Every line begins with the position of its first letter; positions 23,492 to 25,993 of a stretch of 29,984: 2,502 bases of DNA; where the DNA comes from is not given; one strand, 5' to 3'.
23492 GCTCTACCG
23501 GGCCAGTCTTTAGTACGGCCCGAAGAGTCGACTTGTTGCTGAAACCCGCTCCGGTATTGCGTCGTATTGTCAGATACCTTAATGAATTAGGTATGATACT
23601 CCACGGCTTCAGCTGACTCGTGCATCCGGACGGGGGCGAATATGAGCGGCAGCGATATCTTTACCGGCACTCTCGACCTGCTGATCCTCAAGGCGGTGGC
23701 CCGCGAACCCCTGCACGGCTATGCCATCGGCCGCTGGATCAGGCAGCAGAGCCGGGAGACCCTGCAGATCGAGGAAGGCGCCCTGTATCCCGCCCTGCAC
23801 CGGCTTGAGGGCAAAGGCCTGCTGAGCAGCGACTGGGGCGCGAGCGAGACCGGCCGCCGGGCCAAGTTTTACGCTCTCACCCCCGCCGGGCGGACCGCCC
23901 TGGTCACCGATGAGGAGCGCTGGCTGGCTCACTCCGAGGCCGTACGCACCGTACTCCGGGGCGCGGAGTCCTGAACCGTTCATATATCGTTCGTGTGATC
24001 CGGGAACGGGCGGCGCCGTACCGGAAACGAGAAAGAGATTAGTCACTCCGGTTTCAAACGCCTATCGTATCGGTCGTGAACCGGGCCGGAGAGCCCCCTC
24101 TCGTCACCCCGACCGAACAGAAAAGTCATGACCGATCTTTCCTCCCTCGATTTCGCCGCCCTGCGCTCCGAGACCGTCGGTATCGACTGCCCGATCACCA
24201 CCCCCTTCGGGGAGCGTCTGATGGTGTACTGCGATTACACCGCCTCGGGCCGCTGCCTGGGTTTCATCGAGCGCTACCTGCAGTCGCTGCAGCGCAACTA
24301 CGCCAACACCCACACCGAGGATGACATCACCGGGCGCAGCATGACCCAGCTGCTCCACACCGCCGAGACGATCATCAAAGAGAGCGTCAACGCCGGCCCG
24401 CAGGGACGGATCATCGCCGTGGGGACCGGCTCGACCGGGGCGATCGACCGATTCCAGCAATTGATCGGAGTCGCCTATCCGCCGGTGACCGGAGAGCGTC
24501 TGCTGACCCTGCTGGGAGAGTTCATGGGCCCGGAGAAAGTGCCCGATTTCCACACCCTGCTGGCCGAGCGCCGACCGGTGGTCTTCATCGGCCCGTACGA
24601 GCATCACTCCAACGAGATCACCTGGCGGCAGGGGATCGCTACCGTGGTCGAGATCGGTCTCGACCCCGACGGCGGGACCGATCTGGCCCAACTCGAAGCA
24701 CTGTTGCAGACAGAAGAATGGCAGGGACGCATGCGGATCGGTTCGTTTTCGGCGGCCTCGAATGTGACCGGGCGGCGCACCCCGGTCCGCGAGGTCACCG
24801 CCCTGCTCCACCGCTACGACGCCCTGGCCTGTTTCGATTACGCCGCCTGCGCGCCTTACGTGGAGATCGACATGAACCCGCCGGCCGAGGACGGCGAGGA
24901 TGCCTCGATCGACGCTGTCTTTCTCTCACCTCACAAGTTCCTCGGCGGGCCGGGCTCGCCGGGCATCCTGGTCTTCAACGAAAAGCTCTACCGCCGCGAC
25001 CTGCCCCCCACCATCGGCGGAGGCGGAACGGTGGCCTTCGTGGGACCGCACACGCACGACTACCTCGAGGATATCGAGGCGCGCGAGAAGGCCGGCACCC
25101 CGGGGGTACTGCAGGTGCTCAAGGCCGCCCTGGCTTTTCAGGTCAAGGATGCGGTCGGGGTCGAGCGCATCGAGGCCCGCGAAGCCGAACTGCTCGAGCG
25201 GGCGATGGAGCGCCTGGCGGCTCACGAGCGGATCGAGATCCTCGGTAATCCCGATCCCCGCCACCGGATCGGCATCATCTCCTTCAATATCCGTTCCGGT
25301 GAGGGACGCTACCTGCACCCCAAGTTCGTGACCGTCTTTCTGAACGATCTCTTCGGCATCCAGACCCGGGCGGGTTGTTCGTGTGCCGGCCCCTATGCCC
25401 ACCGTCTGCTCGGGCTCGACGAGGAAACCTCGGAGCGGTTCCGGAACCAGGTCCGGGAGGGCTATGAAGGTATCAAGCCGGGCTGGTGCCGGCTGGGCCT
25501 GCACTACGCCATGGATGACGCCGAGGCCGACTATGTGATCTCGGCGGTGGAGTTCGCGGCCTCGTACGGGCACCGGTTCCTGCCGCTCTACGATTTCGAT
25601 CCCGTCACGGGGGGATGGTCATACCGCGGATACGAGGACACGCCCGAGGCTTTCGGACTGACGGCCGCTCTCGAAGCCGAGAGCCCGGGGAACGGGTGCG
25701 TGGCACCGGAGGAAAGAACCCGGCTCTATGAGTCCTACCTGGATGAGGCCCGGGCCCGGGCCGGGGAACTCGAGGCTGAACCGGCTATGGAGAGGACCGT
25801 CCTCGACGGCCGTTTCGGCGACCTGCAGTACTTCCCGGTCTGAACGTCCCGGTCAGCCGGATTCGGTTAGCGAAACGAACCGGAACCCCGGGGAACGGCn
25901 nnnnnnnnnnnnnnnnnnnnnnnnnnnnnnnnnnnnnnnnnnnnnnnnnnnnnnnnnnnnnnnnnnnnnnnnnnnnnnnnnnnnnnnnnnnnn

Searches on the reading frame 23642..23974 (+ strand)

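Call 59: search_protein_families(library=pfam, proteins=[window:23642-23974:+], max_evalue=0.001)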
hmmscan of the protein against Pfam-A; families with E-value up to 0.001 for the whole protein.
window:23642-23974:+ (110 aa): 1 family
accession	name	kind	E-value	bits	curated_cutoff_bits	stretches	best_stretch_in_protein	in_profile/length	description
PF03551.20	PadR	-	1.1e-20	73.9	27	1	15-87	1-73/75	Transcriptional regulator PadR-like family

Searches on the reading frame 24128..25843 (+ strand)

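Call 59: search_protein_families(library=pfam, proteins=[window:24128-25843:+], max_evalue=0.001)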
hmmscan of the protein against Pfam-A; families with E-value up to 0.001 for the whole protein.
window:24128-25843:+ (571 aa): 1 family
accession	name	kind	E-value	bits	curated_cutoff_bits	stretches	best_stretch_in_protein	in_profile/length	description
PF00266.25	Aminotran_5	-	1.8e-37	129.6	21.5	1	152-469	91-370/371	Aminotransferase class-V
